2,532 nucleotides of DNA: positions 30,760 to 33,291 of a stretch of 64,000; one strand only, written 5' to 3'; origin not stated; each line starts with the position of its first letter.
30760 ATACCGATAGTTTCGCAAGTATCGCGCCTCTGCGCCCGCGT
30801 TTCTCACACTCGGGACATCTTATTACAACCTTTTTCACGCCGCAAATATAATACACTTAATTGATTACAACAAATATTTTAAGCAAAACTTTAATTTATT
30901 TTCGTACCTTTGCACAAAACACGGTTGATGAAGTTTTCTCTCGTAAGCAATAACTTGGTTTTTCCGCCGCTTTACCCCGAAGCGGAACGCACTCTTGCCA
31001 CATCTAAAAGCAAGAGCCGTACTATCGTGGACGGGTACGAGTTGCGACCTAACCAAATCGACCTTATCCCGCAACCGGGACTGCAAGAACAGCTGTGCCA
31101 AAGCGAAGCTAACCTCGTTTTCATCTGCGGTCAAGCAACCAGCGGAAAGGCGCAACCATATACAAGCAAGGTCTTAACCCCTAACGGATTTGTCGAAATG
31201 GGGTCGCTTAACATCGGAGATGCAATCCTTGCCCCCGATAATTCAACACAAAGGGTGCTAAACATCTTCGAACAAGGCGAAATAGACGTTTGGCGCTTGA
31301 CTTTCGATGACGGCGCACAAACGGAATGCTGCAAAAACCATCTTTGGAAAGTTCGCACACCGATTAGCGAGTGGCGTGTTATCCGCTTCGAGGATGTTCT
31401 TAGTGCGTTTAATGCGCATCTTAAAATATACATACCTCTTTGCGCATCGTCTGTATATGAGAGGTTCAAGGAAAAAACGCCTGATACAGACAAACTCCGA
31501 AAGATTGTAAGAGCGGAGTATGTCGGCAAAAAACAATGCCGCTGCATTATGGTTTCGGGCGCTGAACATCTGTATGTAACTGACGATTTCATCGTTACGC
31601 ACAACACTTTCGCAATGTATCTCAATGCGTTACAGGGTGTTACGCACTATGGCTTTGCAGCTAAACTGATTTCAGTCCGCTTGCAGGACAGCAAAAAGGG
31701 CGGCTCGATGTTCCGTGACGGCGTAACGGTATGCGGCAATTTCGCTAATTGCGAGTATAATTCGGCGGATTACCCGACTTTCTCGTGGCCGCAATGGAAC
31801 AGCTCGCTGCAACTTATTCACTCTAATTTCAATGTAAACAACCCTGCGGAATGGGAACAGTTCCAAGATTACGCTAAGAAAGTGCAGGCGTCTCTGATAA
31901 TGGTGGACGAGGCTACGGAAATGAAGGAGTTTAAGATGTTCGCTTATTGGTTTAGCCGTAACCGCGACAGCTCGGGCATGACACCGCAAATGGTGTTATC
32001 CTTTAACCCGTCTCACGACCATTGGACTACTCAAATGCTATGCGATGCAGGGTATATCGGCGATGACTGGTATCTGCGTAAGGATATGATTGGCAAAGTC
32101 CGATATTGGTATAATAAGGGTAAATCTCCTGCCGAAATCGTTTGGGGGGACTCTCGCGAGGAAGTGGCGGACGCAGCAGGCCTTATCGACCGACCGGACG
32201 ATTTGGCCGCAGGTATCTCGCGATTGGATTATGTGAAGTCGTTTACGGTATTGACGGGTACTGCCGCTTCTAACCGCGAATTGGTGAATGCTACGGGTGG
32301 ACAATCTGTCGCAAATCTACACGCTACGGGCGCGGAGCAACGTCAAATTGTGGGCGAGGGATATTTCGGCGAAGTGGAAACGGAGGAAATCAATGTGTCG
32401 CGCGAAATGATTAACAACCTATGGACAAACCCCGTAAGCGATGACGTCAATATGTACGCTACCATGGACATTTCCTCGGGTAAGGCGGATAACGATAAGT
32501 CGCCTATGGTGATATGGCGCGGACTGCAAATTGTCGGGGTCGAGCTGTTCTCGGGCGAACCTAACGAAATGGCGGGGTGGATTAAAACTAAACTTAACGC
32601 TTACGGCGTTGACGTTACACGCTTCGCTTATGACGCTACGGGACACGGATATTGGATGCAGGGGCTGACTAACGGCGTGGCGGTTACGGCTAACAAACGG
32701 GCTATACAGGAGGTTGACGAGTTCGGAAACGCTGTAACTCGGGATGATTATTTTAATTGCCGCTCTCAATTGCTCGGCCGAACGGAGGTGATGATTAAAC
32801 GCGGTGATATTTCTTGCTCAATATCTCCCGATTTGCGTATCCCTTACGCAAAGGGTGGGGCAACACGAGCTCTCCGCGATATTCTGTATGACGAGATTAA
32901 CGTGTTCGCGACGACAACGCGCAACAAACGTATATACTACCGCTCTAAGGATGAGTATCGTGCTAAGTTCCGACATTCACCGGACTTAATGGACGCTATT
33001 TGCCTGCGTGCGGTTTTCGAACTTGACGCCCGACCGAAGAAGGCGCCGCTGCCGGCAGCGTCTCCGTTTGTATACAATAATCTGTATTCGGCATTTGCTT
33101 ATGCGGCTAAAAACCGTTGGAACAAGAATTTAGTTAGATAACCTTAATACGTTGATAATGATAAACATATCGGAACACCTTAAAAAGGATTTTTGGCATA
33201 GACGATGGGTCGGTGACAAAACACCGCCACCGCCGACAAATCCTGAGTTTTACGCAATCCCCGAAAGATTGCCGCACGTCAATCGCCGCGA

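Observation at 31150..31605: Class-3-type mini-intein (Ala1 plus W-C-T signature) splitting the TerL Walker A motif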

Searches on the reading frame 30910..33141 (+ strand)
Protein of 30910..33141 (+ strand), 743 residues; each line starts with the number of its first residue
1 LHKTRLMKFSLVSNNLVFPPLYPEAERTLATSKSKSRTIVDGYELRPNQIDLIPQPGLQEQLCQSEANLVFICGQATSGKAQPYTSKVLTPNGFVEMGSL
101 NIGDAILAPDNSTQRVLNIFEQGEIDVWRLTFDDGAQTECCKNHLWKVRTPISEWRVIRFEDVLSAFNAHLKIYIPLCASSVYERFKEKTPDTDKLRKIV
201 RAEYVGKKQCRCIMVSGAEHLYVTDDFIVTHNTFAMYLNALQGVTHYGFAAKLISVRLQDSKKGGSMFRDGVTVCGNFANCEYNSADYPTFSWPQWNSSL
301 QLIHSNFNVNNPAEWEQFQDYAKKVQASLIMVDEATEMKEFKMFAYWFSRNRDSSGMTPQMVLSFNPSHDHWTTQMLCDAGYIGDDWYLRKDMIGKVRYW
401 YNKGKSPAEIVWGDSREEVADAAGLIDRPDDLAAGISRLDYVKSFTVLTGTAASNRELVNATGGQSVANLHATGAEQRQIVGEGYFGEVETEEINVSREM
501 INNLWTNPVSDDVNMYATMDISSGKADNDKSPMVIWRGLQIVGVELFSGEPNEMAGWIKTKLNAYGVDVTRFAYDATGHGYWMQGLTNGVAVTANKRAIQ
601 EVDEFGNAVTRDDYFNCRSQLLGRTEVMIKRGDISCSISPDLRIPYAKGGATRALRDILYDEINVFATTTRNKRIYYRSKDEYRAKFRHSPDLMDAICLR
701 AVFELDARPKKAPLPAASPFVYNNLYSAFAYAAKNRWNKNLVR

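Call 3: search_protein_families(library=pfam, proteins=[window:30910-33138:+], max_evalue=10)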
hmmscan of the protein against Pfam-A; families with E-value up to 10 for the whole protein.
window:30910-33138:+ (743 aa): 2 families
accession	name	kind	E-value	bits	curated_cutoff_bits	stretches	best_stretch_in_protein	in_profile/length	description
PF03237.21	Terminase_6N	-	0.044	13.9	22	1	326-377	96-146/215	Terminase large subunit, T4likevirus-type, N-terminal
PF04901.18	RAMP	-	0.2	12.1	27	1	276-333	31-90/110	Receptor activity modifying family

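Call 5: find_homologous_proteins(query=window:30910-33138:+, max_evalue=0.001)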
Query window:30910-33138:+ (743 aa): 1124 proteins with E <= 0.001 among 7194 candidates; the best 120 are listed.
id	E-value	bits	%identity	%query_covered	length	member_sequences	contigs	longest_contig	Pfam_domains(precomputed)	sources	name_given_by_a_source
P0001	0.0e+0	1723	99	100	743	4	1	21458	-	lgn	-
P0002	0.0e+0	1707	98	100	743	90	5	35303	-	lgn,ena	-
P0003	0.0e+0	1702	98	100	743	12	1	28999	-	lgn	-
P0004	0.0e+0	1702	98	100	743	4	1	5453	-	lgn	-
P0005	0.0e+0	1694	98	99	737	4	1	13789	-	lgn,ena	-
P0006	0.0e+0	1691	96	100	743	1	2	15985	-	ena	-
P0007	0.0e+0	1638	94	99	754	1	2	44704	-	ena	-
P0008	0.0e+0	1611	93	99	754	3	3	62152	-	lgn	-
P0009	0.0e+0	1607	92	99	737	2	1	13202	-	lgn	-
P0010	0.0e+0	1572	97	74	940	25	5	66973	PF14528.12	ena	-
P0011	0.0e+0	1246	79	73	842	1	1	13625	-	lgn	-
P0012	0.0e+0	1246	78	73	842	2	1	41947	PF05204.20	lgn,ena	-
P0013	0.0e+0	1242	79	73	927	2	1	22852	PF14528.12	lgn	-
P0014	0.0e+0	1220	98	71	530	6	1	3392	-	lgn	-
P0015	0.0e+0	1109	98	65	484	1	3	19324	-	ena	-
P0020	6.0e-290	982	75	67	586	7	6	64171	-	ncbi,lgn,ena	-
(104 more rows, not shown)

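Call 6: search_dna_similar(query=window:30910-33141:+, collection=phages, mode=protein, max_rows=30)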
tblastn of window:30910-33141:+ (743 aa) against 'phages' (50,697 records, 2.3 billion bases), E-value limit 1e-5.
Records with a match: 198; places in all: 227; records where one place covers at least 80% of the query: 2.
Best place of each record, by identity: <60% 198.
By first word of the organism name: Stx2a-converting 49; Pseudomonas 21; Vibrio 20; Mycobacterium 14; Serratia 12; Klebsiella 10; Bacteroides 9; Aeromonas 7; Escherichia 7; Stx2-converting 5; and 28 more.
By host as written in the record: - 76; Klebsiella pneumoniae 12; Mycobacterium smegmatis mc2 155 10; Pseudomonas aeruginosa 9; Aeromonas hydrophila ATCC 7966 3; Mycobacterium smegmatis mc#155 3; Parabacteroides faecis DA672 2; Clostridium sporogenes 2; and 65 more.
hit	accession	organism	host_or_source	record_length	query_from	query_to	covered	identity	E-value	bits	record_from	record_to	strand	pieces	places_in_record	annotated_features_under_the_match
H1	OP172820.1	Parabacteroides phage PF672P2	Parabacteroides faecis DA672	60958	9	711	95%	36.3%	2e-115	511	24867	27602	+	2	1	hypothetical protein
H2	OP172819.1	Parabacteroides phage PF672P1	Parabacteroides faecis DA672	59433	9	711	95%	36.3%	3e-115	511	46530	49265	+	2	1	hypothetical protein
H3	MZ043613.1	Acinetobacter phage TaPaz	Acinetobacter baumannii NIPH601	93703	50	461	53%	30.3%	2e-15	172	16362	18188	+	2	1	large terminase subunit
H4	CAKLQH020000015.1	Acinetobacter phage MD-2021a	not known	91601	50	461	53%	30.1%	5e-15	171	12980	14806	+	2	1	putative replication protein P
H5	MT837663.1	Bacteriophage sp.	human fecal samples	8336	233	710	64%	23.2%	7e-14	82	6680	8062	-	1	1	record has no annotation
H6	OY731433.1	Bacteroides phage LoVEphage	-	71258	233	710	64%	23.2%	7e-14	82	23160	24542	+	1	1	terminase large subunit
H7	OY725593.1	Bacteroides phage LoVEphage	-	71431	233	710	64%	23.2%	7e-14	82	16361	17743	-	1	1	terminase large subunit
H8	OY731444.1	Bacteroides phage LoVEphage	-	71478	233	710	64%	23.2%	7e-14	82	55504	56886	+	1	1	terminase large subunit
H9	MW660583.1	Bacteroides phage LoVEphage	Bacteroides sp.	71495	233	710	64%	23.2%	7e-14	82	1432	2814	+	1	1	large terminase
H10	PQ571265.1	Bacteroides phage BI-TP1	Bacteroides intestinalis BG4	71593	233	710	64%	23.2%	7e-14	82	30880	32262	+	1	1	terminase large subunit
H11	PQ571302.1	Phocaeicola phage PV4-TP1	Phocaeicola vulgatus BM8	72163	233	710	64%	23.2%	7e-14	82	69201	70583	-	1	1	terminase large subunit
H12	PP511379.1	Dulem virus 40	Eulemur fulvus collaris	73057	318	713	53%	24.6%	3e-14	83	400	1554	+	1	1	terminase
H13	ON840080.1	Caudoviricetes sp.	Rattus norvegicus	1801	143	461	43%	25.7%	6e-14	81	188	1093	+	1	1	large terminase protein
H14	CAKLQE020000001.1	Acinetobacter phage MD-2021a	not known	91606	198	461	36%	29.0%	4e-15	86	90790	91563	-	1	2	phage uncharacterized protein, C-terminal domain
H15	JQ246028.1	Clostridium phage phi8074-B1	Clostridium sporogenes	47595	68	233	22%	45.3%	4e-19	156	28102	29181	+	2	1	hypothetical protein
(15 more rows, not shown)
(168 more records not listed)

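Call 11: search_protein_families(library=phrogs, proteins=[window:30910-33138:+, P0020], max_evalue=0.001)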
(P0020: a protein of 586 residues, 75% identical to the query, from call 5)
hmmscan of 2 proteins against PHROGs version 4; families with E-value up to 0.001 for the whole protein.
window:30910-33138:+ (743 aa): 7 families
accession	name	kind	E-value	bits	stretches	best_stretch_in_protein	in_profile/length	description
phrog_50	-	DNA, RNA and nucleotide metabolism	1.6e-19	71.4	1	66-166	73-172/570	DnaC-like helicase loader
phrog_979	-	head and packaging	2.6e-16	60.5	1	326-524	264-445/642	terminase large subunit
phrog_36964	-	head and packaging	3.8e-08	32.8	1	77-163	88-171/890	terminase large subunit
phrog_9526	-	head and packaging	4.6e-07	30.5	1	326-428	125-221/280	terminase large subunit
phrog_510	-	DNA, RNA and nucleotide metabolism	8.4e-07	29.1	1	62-154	386-482/667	DNA primase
phrog_19299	-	head and packaging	1.2e-06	28.3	0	70-144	21-95/702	terminase large subunit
phrog_15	-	head and packaging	0.00018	20.9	1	58-218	56-214/1330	terminase large subunit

P0020 (586 aa): 3 families
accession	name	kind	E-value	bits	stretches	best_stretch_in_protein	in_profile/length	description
phrog_979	-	head and packaging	1.3e-20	74.6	1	46-326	151-404/642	terminase large subunit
phrog_9526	-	head and packaging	1.3e-07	32.4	0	170-284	127-233/280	terminase large subunit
phrog_2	-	head and packaging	3.4e-07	30.4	1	169-577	364-622/807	terminase large subunit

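Call 12: search_protein_families(library=ncbifam, proteins=[window:30910-33138:+, P0020, P0010], max_evalue=1)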
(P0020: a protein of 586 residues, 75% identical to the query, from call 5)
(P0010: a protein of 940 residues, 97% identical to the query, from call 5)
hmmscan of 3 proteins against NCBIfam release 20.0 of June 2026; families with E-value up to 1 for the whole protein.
window:30910-33138:+ (743 aa): 1 family
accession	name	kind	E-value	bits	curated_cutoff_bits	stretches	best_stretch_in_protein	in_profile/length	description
TIGR01443.1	intein_Cterm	domain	0.13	12.6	15.6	1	212-233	4-24/24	intein C-terminal splicing region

P0020 (586 aa): 0 families

P0010 (940 aa): 5 families
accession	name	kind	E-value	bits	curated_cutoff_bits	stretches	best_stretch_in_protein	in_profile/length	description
NF005852.0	PRK07773.1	equivalog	0.00015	20.2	780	1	262-340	581-665/886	replicative DNA helicase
NF006207.0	PRK08332.1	equivalog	0.00018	18.9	2400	1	181-339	977-1143/1684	vitamin B12-dependent ribonucleotide reductase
NF038098.1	GyrA_w_intein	exception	0.0022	15.9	1850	1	254-334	297-381/1232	intein-containing DNA gyrase subunit A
NF011491.0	PRK14898.1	equivalog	0.0026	15.8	783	1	209-327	247-372/860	DNA-directed RNA polymerase subunit A''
TIGR01443.1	intein_Cterm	domain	0.32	11.3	15.6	1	409-430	4-24/24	intein C-terminal splicing region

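Call 20: find_encoding_contigs(protein=P0010, flank=10000, max_places=3)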
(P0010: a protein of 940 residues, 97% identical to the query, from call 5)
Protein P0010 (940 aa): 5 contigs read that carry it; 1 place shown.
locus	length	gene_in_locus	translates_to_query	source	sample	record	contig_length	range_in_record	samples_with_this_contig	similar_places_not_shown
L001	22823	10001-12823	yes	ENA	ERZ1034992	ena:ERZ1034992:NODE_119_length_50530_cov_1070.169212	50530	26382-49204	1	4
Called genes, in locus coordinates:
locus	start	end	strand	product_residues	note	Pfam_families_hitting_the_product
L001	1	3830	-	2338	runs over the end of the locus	PF20155:TMP_3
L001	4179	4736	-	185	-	-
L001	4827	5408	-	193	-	-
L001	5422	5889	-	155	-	-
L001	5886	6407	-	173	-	-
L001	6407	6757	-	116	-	-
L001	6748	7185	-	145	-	-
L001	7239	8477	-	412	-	-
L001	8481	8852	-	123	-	-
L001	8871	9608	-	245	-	-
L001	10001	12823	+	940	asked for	PF14528:LAGLIDADG_3 (faint)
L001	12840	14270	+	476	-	-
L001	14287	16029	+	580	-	PF05133:SPP1_portal (faint)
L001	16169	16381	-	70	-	-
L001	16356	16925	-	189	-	-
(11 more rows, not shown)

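Call 21: find_encoding_contigs(protein=P0020, flank=10000, max_places=3)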
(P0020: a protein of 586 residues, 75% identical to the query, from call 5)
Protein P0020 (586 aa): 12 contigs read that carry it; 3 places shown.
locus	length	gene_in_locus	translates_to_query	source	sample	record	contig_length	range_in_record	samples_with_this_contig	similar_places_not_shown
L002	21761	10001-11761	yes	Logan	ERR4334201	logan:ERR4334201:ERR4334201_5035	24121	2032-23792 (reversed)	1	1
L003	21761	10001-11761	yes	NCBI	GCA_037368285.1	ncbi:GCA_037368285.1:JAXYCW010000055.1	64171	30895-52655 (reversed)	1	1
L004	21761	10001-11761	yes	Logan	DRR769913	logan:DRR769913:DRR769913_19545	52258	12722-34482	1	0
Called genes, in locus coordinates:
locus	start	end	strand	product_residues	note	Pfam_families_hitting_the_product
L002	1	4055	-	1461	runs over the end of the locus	?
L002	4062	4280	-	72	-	-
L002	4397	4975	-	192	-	-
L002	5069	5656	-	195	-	-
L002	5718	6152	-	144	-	-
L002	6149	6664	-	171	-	-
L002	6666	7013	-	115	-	-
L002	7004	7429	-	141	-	-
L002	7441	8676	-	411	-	-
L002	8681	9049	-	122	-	-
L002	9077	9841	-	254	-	-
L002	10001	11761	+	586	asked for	-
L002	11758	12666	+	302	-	PF02086:MethyltransfD12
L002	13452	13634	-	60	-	-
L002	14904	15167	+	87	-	-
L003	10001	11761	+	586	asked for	-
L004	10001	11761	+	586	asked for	-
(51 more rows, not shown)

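Call 39: search_solved_structures(query=P0020, max_evalue=1)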
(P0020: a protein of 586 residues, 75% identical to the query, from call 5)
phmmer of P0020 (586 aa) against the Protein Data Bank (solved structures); distinct sequences matched with E-value up to 1: 0.

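Call 42: search_solved_structures(query=A2, max_evalue=1)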
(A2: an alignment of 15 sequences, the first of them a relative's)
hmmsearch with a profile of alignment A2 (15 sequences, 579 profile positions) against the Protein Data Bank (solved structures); distinct sequences matched with E-value up to 1: 7.
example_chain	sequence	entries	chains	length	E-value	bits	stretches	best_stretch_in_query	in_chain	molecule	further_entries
8hku_L23P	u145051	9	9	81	0.11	14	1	471-525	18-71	50S ribosomal protein L23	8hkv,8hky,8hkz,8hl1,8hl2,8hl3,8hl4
5myj_AH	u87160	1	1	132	0.43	12.1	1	214-252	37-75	30S ribosomal protein S8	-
7nhn_i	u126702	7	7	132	0.59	11.7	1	214-256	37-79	30S ribosomal protein S8 | Small ribosomal subunit protein uS8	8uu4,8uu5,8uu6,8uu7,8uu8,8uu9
5t7v_SF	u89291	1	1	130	0.68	11.5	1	214-256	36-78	30S ribosomal protein S8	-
5tcu_SF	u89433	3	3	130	0.69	11.5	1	214-256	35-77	30S ribosomal protein S8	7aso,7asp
5li0_h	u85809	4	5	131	0.69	11.5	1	214-256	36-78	30S ribosomal protein S8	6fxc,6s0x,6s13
5nd8_h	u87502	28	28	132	0.7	11.4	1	214-256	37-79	30S ribosomal protein S8 | Small ribosomal subunit protein uS8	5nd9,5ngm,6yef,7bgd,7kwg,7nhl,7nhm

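Call 43: search_protein_families(library=pfam, alignment_id=A2, max_evalue=0.1)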
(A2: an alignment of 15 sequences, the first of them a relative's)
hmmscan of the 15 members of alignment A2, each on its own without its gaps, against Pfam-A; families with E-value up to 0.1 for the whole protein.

A. member 1, P0020 (586 aa): 2 families
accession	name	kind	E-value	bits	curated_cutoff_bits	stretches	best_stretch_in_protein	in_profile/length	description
PF13401.12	AAA_22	-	0.01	16.6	27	1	60-211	4-126/130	AAA domain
PF03237.21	Terminase_6N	-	0.025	14.7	22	1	168-220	96-147/215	Terminase large subunit, T4likevirus-type, N-terminal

B. families by the number of members that match (of 15 scanned): 6 families
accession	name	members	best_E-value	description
PF13401.12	AAA_22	13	0.00098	AAA domain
PF03237.21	Terminase_6N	5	0.0048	Terminase large subunit, T4likevirus-type, N-terminal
PF10364.14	NKWYS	3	0.0041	Putative capsular polysaccharide synthesis protein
PF16796.11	Microtub_bd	1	0.022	Microtubule binding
PF00225.29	Kinesin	1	0.069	Kinesin motor domain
PF20076.4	DUF6472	1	0.081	Domain of unknown function (DUF6472)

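Call 45: get_annotated_region(hit=H1, flank=3000)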
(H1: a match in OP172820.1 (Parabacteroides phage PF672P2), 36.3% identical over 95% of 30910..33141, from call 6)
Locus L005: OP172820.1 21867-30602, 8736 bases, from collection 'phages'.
description: Parabacteroides phage PF672P2, complete genome.
organism: Parabacteroides phage PF672P2 (NCBI taxid 2968685)
taxonomy: Viruses; Duplodnaviria; Heunggongvirae; Uroviricota; Caudoviricetes
host: Parabacteroides faecis DA672; source: municipal sewage; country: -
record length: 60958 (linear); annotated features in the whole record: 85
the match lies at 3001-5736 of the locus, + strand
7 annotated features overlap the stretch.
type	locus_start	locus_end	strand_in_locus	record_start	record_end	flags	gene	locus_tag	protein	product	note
CDS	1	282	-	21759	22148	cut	-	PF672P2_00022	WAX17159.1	hypothetical protein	-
CDS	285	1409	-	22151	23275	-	-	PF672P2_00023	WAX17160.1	hypothetical protein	-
CDS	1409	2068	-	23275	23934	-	-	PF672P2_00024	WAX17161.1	hypothetical protein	-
CDS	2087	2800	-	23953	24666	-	-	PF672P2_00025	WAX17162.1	hypothetical protein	-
CDS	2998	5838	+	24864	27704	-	-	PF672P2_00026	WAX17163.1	hypothetical protein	-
CDS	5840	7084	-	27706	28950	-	-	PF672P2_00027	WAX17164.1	hypothetical protein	-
CDS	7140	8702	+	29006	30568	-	-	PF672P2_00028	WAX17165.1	hypothetical protein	-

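Call 55: predict_structure(alignment_id=A2)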
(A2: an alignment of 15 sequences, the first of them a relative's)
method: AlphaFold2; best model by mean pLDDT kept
length: 586 residues; sequences in the alignment: 15
mean_pLDDT: 61.3   pTM: 0.41
mean pLDDT of the five models: 61.3, 57.6, 56.1, 52.1, 50.2
residues with pLDDT >= 90: 25; 70-90: 194; 50-70: 168; < 50: 199
segments of 3 or more residues with pLDDT < 50: 1-21, 23-30, 33-72, 100-103, 208-216, 272-278, 289-319, 333-340, 366-368, 508-529, 551-586
pLDDT, mean of each block of 10 residues (from residue 1): 39 42 44 44 27 34 43 60 72 73 55 67 71 80 74 75 75 65 63 60 58 48 61 55 63 78 80 49 57 33 33 43 51 44 75 84 60 84 89 82 91 82 65 78 66 63 77 83 78 75 60 41 46 74 77 40 43 41 40
secondary structure, 60 per line:
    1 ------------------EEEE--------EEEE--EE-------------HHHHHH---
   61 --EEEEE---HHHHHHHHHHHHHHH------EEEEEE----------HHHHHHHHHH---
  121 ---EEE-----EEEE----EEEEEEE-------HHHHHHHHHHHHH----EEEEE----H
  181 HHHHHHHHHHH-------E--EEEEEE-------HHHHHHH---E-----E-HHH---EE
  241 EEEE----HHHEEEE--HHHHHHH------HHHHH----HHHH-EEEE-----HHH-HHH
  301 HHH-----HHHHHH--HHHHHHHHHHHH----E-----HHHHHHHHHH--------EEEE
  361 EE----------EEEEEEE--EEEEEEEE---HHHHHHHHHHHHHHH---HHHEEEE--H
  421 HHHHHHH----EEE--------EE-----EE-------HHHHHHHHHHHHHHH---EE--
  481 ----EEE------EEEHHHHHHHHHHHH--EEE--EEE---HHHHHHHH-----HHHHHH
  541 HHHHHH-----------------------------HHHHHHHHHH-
elements in order: E19-22 E31-34 H52-57 E63-67 H71-85 E92-97 H108-117 E124-126 E132-135 E140-146 H154-166 E171-175 H180-191 E202-207 H215-221 E239-244 E252-255 H258-264 H271-275 H280-283 E285-288 H298-303 H309-314 H317-328 H339-348 E357-362 E373-379 E382-389 H393-407 E414-417 H420-427 E432-434 H459-473 E485-487 E494-496 H497-508 E511-513 E516-518 H522-529 H535-546 H576-585
